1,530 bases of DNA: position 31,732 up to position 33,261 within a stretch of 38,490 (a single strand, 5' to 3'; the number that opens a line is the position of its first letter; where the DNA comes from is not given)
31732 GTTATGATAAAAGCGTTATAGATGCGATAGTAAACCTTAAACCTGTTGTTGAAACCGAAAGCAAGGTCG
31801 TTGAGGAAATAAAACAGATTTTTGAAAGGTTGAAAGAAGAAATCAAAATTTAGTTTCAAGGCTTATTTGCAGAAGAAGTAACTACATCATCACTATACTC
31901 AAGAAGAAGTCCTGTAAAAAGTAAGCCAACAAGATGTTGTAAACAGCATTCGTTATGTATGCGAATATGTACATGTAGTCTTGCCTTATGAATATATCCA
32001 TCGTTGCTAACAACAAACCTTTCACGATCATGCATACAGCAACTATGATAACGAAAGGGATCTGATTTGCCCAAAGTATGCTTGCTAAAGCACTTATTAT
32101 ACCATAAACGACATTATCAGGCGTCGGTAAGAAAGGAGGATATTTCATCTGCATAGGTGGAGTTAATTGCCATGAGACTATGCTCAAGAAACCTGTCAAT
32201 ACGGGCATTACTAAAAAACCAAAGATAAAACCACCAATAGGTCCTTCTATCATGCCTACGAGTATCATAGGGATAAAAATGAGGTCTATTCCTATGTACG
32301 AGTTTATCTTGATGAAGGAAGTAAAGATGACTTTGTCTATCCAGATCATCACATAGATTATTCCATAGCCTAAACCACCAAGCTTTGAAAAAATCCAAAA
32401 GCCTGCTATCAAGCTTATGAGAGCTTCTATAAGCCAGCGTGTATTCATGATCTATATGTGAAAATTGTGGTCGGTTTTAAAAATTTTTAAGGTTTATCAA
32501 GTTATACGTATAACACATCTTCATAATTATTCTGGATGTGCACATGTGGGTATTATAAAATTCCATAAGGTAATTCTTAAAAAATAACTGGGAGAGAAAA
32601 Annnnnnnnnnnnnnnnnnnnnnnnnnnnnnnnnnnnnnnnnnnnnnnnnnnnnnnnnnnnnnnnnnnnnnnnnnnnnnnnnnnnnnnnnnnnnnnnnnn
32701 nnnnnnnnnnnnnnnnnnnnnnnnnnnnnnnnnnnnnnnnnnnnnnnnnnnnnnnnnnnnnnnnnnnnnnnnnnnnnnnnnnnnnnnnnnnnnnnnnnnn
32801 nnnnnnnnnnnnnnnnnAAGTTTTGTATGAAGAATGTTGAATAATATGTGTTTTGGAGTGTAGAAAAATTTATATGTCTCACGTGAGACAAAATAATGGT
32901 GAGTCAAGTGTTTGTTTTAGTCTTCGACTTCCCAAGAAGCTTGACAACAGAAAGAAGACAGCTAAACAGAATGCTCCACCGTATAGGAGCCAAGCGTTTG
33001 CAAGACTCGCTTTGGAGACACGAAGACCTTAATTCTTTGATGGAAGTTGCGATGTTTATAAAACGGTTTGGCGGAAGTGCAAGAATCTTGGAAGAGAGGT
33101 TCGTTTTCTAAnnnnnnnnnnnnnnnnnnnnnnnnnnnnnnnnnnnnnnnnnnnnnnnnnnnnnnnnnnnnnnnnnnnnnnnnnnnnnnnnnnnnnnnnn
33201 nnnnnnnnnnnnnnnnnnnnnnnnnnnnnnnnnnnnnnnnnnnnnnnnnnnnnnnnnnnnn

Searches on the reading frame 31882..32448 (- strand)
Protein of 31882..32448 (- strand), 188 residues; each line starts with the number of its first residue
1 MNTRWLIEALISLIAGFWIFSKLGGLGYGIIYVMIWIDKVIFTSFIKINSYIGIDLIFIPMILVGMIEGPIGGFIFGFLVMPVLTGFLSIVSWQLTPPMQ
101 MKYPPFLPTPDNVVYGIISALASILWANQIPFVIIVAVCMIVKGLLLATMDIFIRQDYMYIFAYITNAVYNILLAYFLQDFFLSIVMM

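Call 8: search_protein_families(library=pfam, proteins=[window:31882-32448:-], max_evalue=0.01)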
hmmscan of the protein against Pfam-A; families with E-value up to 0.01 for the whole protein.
window:31882-32448:- (188 aa): 0 families

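Call 12: find_encoding_contigs(protein=window:31882-32448:-, flank=10000, max_places=6)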
Protein window:31882-32448:- (188 aa): 1 contig read that carries it; 1 place shown.
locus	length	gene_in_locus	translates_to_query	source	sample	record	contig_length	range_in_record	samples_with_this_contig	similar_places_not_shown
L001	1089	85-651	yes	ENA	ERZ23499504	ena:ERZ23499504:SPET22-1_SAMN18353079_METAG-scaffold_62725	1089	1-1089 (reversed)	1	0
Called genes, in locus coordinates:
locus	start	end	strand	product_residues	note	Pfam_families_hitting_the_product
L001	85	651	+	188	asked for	-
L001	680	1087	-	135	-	?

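Call 16: find_homologous_proteins(query=window:31882-32448:-)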
Query window:31882-32448:- (188 aa): 1 proteins with E <= 0.001 among 379 candidates.
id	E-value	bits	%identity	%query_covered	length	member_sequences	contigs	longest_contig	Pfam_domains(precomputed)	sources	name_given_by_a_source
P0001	1.1e-112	393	100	100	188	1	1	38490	-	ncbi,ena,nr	ncbi:MAG: hypothetical protein J7K98_01565 [Candidatus Aenigmarchaeota archaeon]|nr:hypothetical pro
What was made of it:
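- Tried and rejected: The homology search returned only the protein itself (call 16).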

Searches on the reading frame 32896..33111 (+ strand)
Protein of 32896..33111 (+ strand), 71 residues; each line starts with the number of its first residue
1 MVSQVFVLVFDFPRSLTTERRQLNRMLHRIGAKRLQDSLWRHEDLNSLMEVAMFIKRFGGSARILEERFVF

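Call 53: search_protein_families(library=pfam, proteins=[window:32896-33111:+], max_evalue=0.01)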
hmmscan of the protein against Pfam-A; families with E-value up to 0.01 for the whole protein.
window:32896-33111:+ (71 aa): 1 family
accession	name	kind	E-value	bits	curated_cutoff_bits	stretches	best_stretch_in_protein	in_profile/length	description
PF20803.2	PaaX_M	-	0.00093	19.7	24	1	7-40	10-43/83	PaaX protein central Cas2-like domain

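Call 58: find_homologous_proteins(query=window:32896-33108:+, max_evalue=0.01)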
Query window:32896-33108:+ (71 aa): 4 proteins with E <= 0.01 among 4 candidates.
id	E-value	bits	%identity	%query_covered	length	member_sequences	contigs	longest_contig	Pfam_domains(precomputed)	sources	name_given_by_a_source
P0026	1.0e-38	147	100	100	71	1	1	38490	-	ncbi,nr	ncbi:MAG: hypothetical protein J7K98_01575 [Candidatus Aenigmarchaeota archaeon]|nr:hypothetical pro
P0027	1.0e-26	109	76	93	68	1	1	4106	-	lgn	-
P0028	1.3e-20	90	64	94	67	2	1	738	-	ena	-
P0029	6.7e-16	75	58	92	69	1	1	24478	-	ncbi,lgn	-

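Call 65: predict_structure(alignment_id=A1)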
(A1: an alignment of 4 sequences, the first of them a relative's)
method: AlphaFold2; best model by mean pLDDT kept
length: 71 residues; sequences in the alignment: 4
mean_pLDDT: 92.2   pTM: 0.78
mean pLDDT of the five models: 92.2, 92.3, 91.9, 84.1, 83.5
residues with pLDDT >= 90: 61; 70-90: 4; 50-70: 5; < 50: 1
segments of 3 or more residues with pLDDT < 50: none
pLDDT, mean of each block of 10 residues (from residue 1): 83 95 97 95 96 97 86 51
secondary structure, 60 per line:
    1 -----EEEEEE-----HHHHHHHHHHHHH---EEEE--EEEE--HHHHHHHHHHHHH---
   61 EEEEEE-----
elements in order: E6-11 H17-29 E33-36 E39-42 H45-57 E61-66
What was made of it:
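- The AlphaFold2 model has pLDDT 92 and the topology b-a-b-b-a-b (call 65).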

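Call 67: fold_search(model_id=the predicted structure, library=pdb)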
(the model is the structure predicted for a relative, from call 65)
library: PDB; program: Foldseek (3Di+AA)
matches with E <= 10: 1323; with E <= 0.001: 7
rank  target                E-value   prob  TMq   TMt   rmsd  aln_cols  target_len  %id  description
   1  8d3l_E                2.4e-04  1.00  0.66  0.51   2.6        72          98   18  Type I-C Cas4-Cas1-Cas2 complex bound to a PAM/PAM prespacer (released 2022-11-02)
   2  4es3                  4.2e-04  1.00  0.64  0.57   3.2        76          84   16  Double-stranded Endonuclease Activity in B. halodurans Clustered Regularly Interspaced Short Palindromic Repeats (CRISPR (released 2012-08-22)
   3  2ivy                  4.5e-04  1.00  0.66  0.55   4.1        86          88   16  Crystal structure of hypothetical protein sso1404 from Sulfolobus solfataricus P2 (released 2006-06-28)
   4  8d3p_E                6.9e-04  1.00  0.65  0.49   2.7        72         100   18  Type I-C Cas4-Cas1-Cas2 complex bound to half-site integration intermediate (HSI) (released 2022-11-02)
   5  4es1                  8.6e-04  1.00  0.64  0.51   3.1        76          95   17  Double-stranded Endonuclease Activity in B. halodurans Clustered Regularly Interspaced Short Palindromic Repeats (CRISPR (released 2012-08-22)
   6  3exc                  9.2e-04  1.00  0.69  0.64   3.7        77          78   18  Structure of the RNA'se SSO8090 from Sulfolobus solfataricus (released 2008-11-11)
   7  1zpw                  9.2e-04  1.00  0.67  0.59   2.6        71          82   21  Crystal structure of a hypothetical protein TT1823 from Thermus thermophilus (released 2005-11-18)
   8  4es2                  1.1e-03  1.00  0.61  0.54   2.7        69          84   16  Double-stranded Endonuclease Activity in B. halodurans Clustered Regularly Interspaced Short Palindromic Repeats (CRISPR (released 2012-08-22)
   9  5zyf_A                2.1e-03  1.00  0.66  0.55   3.4        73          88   15  Crystal structure of Streptococcus pyogenes type II-A Cas2 (released 2018-08-15)
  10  6qxt_K                2.3e-03  1.00  0.59  0.45   8.4        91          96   24  Cas1-Cas2-Csn2-DNA dimer complex from the Type II-A CRISPR-Cas system (released 2019-05-08)
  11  5g4d                  2.5e-03  1.00  0.61  0.56   4.4        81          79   16  Crystal structure of the Cas2 in T.onnurineus (released 2016-07-27)
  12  5zyf_C                2.6e-03  1.00  0.73  0.63   2.7        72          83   19  Crystal structure of Streptococcus pyogenes type II-A Cas2 (released 2018-08-15)
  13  6qxt_W                2.8e-03  1.00  0.66  0.48   3.3        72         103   19  Cas1-Cas2-Csn2-DNA dimer complex from the Type II-A CRISPR-Cas system (released 2019-05-08)
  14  5xvn_F                3.0e-03  1.00  0.62  0.43   4.0        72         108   17  E. far Cas1-Cas2/prespacer binary complex (released 2017-10-04)
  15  6k2e_A                3.5e-03  1.00  0.60  0.51   3.4        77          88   21  Crystal structure of cas2 (released 2020-05-20)
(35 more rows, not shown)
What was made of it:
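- On Cas2 (CRISPR-associated): calls 65, 67
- Closest known: Cas2, the CRISPR adaptation protein, and the VapD toxin. Same: The b-a-b-b-a-b fold is the best structural match (calls 65, 67).
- The best PDB matches are Cas2 (E = 2.4e-4, TM-score 0.66) and VapD (call 67).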

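Call 68: search_protein_representatives(alignment_id=A1)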
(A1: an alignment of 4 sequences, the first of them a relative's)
Query: 4 sequences, 69 profile positions. Proteins with E-value up to 0.001 (for the whole library): 89; up to 1e-10: 41; up to 1e-30: 1. The best 89 are listed.
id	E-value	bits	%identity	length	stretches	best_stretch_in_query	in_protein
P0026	5.4e-38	145.0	-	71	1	2-69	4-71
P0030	9.0e-26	105.9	-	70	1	2-69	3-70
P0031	5.6e-25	103.3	-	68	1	1-69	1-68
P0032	1.7e-24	101.8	-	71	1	3-69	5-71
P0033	8.8e-24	99.5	-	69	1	1-69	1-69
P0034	1.2e-23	99.1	-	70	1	1-69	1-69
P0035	1.4e-22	95.6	-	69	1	1-69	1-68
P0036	1.6e-21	92.3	-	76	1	4-69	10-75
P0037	1.4e-20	89.2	-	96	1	1-68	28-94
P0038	2.9e-20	88.2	-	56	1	14-69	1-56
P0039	3.4e-20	88.0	-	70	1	3-69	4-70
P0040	4.6e-19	84.4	-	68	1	1-69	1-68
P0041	1.1e-18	83.1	-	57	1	14-69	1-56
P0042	1.1e-18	83.1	-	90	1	1-69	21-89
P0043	9.9e-18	80.1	-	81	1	3-69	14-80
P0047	1.1e-15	73.5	-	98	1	3-68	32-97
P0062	1.9e-12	63.2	-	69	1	3-68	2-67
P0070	1.1e-10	57.6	-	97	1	1-68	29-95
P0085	5.4e-08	48.9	-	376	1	3-63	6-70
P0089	6.8e-08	48.6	-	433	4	15-55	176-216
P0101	7.7e-06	42.0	-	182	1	4-67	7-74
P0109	3.6e-05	39.9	-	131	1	4-65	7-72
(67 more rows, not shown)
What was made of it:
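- On ChrB_N / PaaX_M Cas2-like regulator domain: Almost all of the 89 representatives are 65-80 aa long (call 68).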

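Call 69: find_encoding_contigs(protein=P0029, flank=4000, max_places=3)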
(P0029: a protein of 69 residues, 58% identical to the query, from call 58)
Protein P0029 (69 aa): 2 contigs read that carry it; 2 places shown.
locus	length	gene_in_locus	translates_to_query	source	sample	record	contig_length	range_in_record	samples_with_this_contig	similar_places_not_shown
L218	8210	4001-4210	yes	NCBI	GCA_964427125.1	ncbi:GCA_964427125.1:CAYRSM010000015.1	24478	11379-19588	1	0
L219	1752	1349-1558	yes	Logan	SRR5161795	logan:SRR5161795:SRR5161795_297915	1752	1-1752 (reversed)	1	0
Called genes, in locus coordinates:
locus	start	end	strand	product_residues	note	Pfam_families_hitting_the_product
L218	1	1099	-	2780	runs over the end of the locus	PF19077:Big_13 (faint)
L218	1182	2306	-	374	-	-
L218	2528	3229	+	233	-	PF06745:ATPase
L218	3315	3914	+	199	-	PF13489:Methyltransf_23, PF02353:CMAS, PF03686:UPF0146 (weak), PF06325:PrmA (weak), PF13847:Methyltransf_31, PF08241:Methyltransf_11, PF08242:Methyltransf_12, PF13649:Methyltransf_25, +1 more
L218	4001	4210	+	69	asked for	-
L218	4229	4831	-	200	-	PF00177:Ribosomal_S7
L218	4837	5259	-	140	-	PF00164:Ribosom_S12_S23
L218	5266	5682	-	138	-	PF07650:KH_2 (weak)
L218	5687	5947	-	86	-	PF01248:Ribosomal_L7Ae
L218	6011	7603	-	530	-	PF00083:Sugar_tr, PF06609:TRI12, PF07690:MFS_1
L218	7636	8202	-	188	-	PF13803:DUF4184 (faint), PF04307:YdjM (weak)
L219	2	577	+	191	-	?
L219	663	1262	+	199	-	PF01209:Ubie_methyltran (weak), PF13489:Methyltransf_23, PF02353:CMAS, PF03686:UPF0146 (weak), PF13847:Methyltransf_31, PF08241:Methyltransf_11, PF08242:Methyltransf_12, PF13649:Methyltransf_25, +1 more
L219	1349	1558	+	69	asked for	-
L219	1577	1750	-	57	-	?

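Call 70: find_encoding_contigs(protein=P0027, flank=4000, max_places=3)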
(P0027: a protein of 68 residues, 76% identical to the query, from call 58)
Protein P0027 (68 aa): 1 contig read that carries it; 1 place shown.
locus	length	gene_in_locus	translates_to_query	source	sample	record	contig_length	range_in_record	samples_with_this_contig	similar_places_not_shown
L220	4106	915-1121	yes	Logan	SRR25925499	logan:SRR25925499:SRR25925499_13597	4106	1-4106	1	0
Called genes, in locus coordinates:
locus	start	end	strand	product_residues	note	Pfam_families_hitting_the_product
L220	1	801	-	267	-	?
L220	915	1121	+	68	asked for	-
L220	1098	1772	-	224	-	PF13649:Methyltransf_25, PF08241:Methyltransf_11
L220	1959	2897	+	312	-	PF01073:3Beta_HSD, PF01370:Epimerase, PF04321:RmlD_sub_bind (weak), PF16363:GDP_Man_Dehyd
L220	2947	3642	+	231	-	-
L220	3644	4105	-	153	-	?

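Call 71: find_encoding_contigs(protein=P0028, flank=4000, max_places=3)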
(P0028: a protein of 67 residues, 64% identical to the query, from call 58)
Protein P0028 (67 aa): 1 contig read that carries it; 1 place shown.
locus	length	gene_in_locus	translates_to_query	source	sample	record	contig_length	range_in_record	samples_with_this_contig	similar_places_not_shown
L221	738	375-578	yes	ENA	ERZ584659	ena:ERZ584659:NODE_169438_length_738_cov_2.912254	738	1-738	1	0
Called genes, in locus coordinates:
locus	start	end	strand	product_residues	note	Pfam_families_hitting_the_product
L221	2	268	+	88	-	?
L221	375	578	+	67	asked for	-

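Call 79: find_related_loci(query=A3, collection=metagenome_contigs, flank=3000)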
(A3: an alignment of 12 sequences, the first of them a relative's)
Query A3 (71 aa) in metagenome_contigs; peptide patterns used: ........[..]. (x = any residue, [..] = any of these).
343 stretches matched a pattern; 124 encode a relative of the query (tblastn E <= 1e-3); the best 80 are kept; 80 distinct loci.
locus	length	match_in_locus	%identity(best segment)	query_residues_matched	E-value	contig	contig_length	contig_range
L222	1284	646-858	73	1-71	9e-33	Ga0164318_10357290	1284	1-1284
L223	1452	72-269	58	6-71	5e-25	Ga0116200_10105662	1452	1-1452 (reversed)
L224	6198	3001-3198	59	6-71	7e-24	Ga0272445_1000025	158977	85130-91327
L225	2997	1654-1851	61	6-71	3e-23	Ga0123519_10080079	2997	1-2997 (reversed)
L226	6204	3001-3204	54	4-71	4e-23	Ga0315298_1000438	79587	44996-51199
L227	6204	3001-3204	54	4-71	8e-23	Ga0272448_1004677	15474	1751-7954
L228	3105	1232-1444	54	1-71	8e-23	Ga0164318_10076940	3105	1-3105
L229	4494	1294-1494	57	5-71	3e-22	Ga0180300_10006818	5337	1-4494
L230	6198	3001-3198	55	6-71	4e-22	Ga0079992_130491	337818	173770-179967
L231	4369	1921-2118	53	6-71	1e-21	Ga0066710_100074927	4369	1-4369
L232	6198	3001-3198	53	6-71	1e-21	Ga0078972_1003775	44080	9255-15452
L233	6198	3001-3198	53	6-71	1e-21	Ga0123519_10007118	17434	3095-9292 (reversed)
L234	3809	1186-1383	52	6-71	1e-21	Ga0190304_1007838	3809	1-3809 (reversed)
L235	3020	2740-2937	56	6-71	1e-21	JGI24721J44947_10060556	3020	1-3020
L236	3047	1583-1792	50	2-71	3e-21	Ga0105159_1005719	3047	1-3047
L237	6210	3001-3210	50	2-71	2e-21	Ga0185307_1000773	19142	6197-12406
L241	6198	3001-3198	53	6-71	5e-21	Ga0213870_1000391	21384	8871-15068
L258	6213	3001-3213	51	1-71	5e-20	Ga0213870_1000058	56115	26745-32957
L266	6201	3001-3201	51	5-71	2e-19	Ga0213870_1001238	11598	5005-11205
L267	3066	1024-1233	50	2-71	1e-19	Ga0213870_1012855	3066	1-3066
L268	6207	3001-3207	46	3-71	2e-19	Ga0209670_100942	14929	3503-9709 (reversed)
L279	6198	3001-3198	50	6-71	6e-19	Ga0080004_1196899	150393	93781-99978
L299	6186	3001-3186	52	6-67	4e-18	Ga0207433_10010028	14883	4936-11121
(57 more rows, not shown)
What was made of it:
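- At least 6 lie on the 419-kb contig Ga0315298_1000011 (call 79).
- Tried and rejected: It worked with the closer alignment A3 (call 79).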

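Call 84: search_protein_families(library=pfam, proteins=[L237:3253-4779:+, L241:3253-4929:+, L232:2246-2926:+, L232:3204-4130:-, L279:2623-2877:-, L268:2307-2729:+, L266:3327-4814:+, L267:1256-3064:+, L299:3234-4700:+, L258:3285-4205:+], max_evalue=0.0001)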
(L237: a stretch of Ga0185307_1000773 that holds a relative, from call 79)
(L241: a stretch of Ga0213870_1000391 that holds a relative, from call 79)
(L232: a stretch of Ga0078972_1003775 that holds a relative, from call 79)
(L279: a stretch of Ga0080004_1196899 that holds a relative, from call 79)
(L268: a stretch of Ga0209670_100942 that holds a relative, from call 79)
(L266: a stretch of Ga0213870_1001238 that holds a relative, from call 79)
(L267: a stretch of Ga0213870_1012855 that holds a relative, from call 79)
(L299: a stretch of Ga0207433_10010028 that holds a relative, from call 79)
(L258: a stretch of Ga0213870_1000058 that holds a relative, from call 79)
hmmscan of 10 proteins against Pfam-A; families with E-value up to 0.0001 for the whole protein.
L237:3253-4779:+ (508 aa): 5 families
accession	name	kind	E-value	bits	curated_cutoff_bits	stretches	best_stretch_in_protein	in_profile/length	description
PF00270.35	DEAD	-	6.5e-24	85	26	1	14-173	3-165/167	DEAD/DEAH box helicase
PF04851.21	ResIII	-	4.1e-20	72.8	22.5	1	9-168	2-162/164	Type III restriction enzyme, res subunit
PF00271.37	Helicase_C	-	2.4e-19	70.1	23.5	1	346-456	5-109/110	Helicase conserved C-terminal domain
PF21210.2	RNA_helicase_helical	-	2.3e-14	53.9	27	1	226-324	2-106/108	Putative ATP-dependent RNA helicase, helical bundle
PF22590.2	Cas3-like_C_2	-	3.5e-05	24.5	27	0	380-457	29-105/106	CRISPR-associated nuclease/helicase Cas3, C-terminal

L241:3253-4929:+ (558 aa): 3 families
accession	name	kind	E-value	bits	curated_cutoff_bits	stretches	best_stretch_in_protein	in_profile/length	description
PF00750.26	tRNA-synt_1d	-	5.9e-53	180.5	23.3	1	97-431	9-349/349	tRNA synthetases class I (R), catalytic domain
PF05746.21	DALR_1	-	2.1e-32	112.1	22.3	1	445-558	1-117/117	DALR anticodon binding domain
PF03485.21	Arg_tRNA_synt_N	-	4.5e-16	59.7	21.5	1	2-81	3-85/85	Arginyl tRNA synthetase N terminal domain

L232:2246-2926:+ (226 aa): 5 families
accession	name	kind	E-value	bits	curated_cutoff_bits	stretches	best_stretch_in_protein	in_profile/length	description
PF00406.28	ADK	-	1.8e-47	161.7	26.8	1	5-198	1-150/151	Adenylate kinase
PF13207.12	AAA_17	-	2.1e-24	86.8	27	1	6-119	1-122/136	AAA domain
PF13238.12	AAA_18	-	5.6e-11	43.4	29.4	1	4-120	2-112/128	AAA domain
PF05191.20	ADK_lid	-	2.7e-07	30.8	26.6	1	119-170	1-36/36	Adenylate kinase, active site lid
PF13671.12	AAA_33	-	5.1e-07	30.5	27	1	4-120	3-119/143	AAA domain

L232:3204-4130:- (308 aa): 1 family
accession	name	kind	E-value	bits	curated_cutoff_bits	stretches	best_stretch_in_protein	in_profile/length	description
PF01916.23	DS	-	2.4e-112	375.4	27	1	17-301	1-286/288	Deoxyhypusine synthase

L279:2623-2877:- (84 aa): 1 family
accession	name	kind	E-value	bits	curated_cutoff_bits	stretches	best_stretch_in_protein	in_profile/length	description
PF16325.11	Peptidase_U32_C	-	3.8e-05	24.2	28.2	1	5-78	4-81/83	Peptidase family U32 C-terminal domain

L268:2307-2729:+ (140 aa): 1 family
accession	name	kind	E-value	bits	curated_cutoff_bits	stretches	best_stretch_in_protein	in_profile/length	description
PF01850.27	PIN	-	6.5e-15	56.2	23.6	1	7-127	2-117/120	PIN domain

L266:3327-4814:+ (495 aa): 6 families
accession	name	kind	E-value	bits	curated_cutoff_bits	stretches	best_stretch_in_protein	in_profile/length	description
PF09334.17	tRNA-synt_1g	-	8e-103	344.6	20.1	2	154-367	174-391/391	tRNA synthetases class I (M)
PF00133.28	tRNA-synt_1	-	1.4e-29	103.6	22.7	2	230-336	299-407/414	tRNA synthetases class I (I, L, M and V)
PF01406.26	tRNA-synt_1e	-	8.5e-15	55.3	27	1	289-333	239-283/301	tRNA synthetases class I (C) catalytic domain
PF08264.19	Anticodon_1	-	4.2e-09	36.9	25.1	1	389-467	12-95/148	Anticodon-binding domain of tRNA ligase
PF01921.24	tRNA-synt_1f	-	3.2e-06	26.7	27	0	296-335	274-314/360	tRNA synthetases class I (K)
PF19303.5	Anticodon_3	-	4.2e-05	23.9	23.5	1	388-487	21-122/152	Anticodon binding domain of methionyl tRNA ligase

L267:1256-3064:+ (603 aa): 2 families
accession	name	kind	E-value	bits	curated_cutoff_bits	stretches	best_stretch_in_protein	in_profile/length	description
PF00932.25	LTD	-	3.2e-28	98.7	34.3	2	24-151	3-108/109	Lamin Tail Domain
PF07705.17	CARDB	-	3.2e-06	27.7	22.7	1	198-300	3-101/101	CARDB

L299:3234-4700:+ (488 aa): 1 family
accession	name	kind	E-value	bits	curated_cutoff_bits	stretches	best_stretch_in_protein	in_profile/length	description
PF00344.25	SecY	-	2.4e-67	227.9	32.2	1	70-467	1-306/306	SecY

L258:3285-4205:+ (306 aa): 4 families
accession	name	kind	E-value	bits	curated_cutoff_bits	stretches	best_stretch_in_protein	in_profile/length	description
PF12706.13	Lactamase_B_2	-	2.1e-18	67.1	27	2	204-270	133-200/200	Beta-lactamase superfamily domain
PF00753.33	Lactamase_B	-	1.3e-09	38.7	22.7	1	19-147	5-133/196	Metallo-beta-lactamase superfamily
PF23023.1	Anti-Pycsar_Apyc1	-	4.8e-06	26.7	50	1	2-74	3-71/250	Anti-Pycsar protein Apyc1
PF13691.12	Lactamase_B_4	-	1.4e-05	25.1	27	1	13-69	5-60/63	tRNase Z endonuclease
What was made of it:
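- On Cas2 (CRISPR-associated): Neighbours in other loci are housekeeping genes (call 84).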

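Call 88: search_protein_families(library=ncbifam, proteins=[P0026, P0029, P0031, P0034, P0062], max_evalue=0.01)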
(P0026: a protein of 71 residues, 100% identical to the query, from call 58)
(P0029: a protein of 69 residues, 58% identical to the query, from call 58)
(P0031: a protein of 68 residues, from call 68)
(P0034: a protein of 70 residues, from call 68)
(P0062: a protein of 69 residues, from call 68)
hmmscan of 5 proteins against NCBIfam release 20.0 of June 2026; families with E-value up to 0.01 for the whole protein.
P0026 (71 aa): 2 families
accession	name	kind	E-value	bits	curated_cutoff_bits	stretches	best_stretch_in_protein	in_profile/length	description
TIGR01573.1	cas2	equivalog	0.00015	22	24.5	1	6-43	3-41/96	CRISPR-associated endonuclease Cas2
NF010264.0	PRK13710.1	equivalog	0.004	17.5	100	1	31-60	35-64/72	type II toxin-antitoxin system antitoxin CcdA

P0029 (69 aa): 1 family
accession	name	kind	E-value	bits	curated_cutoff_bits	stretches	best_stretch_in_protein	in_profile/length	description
TIGR01573.1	cas2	equivalog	0.0084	16.4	24.5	1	4-39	3-39/96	CRISPR-associated endonuclease Cas2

P0031 (68 aa): 1 family
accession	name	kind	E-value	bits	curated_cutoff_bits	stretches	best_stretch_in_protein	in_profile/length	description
TIGR01573.1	cas2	equivalog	0.0061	16.8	24.5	1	1-46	1-47/96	CRISPR-associated endonuclease Cas2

P0034 (70 aa): 1 family
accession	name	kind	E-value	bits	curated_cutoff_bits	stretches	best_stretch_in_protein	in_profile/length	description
TIGR01573.1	cas2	equivalog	0.00076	19.7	24.5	1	4-40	3-40/96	CRISPR-associated endonuclease Cas2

P0062 (69 aa): 1 family
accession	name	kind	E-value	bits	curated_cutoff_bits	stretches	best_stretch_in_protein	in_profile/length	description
TIGR01573.1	cas2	equivalog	0.00026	21.2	24.5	1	1-39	1-40/96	CRISPR-associated endonuclease Cas2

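Call 90: search_protein_families(library=pfam, proteins=[P0085, P0089, P0101, P0109, P0037, P0047, P0070, P0042], max_evalue=0.001)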
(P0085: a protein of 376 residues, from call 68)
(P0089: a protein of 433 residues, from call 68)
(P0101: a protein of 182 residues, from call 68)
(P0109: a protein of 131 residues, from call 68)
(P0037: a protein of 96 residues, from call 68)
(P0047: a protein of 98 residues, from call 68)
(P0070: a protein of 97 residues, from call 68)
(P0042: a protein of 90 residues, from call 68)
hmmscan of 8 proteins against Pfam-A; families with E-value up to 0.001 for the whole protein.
P0085 (376 aa): 5 families
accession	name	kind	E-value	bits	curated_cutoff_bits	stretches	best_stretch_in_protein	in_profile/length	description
PF16198.10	TruB_C_2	-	1.8e-20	73.2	29.3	1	237-301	1-65/66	tRNA pseudouridylate synthase B C-terminal domain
PF01509.24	TruB_N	-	4e-19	69.9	27.3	1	122-236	1-149/149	TruB family pseudouridylate synthase (N terminal domain)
PF01472.26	PUA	-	2.7e-13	50.1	24.8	1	305-375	1-73/74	PUA domain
PF21238.2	Pus10_C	-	6.7e-05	23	27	1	163-241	124-203/232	Pus10, C-terminal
PF08068.17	DKCLD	-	0.00098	19.6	27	0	94-114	34-54/58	DKCLD (NUC011) domain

P0089 (433 aa): 4 families
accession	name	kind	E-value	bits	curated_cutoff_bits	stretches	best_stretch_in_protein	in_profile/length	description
PF25525.1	Ubiquitin_PRKD1_N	-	2.9e-07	31.1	27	0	194-219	47-72/85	Serine/threonine-protein kinase D1-like, ubiquitin-like domain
PF15532.11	Ntox30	-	2.9e-05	24.7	25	0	330-370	60-100/103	Bacterial toxin 30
PF25292.1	Beta-prop_CGLA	-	5.1e-05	23.3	26.8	0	195-222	63-90/316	Lambda-carrageenase beta-propeller domain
PF08722.17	Tn7_TnsA-like_N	-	0.00016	22.6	26.5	0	302-331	35-65/85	TnsA-like endonuclease N terminal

P0101 (182 aa): 2 families
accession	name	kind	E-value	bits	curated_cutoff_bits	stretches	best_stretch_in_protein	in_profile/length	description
PF20229.3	ChrB_N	-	4.4e-46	157.1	23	1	21-176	1-156/159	Protein ChrB, N-terminal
PF20803.2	PaaX_M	-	2.4e-06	28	24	1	5-47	7-49/83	PaaX protein central Cas2-like domain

P0109 (131 aa): 2 families
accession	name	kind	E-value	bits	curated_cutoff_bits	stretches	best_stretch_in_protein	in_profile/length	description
PF20229.3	ChrB_N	-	5.2e-19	69.2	23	1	21-105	1-86/159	Protein ChrB, N-terminal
PF20803.2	PaaX_M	-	0.00016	22.1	24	1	4-49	6-51/83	PaaX protein central Cas2-like domain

P0037 (96 aa): 0 families

P0047 (98 aa): 0 families

P0070 (97 aa): 0 families

P0042 (90 aa): 0 families
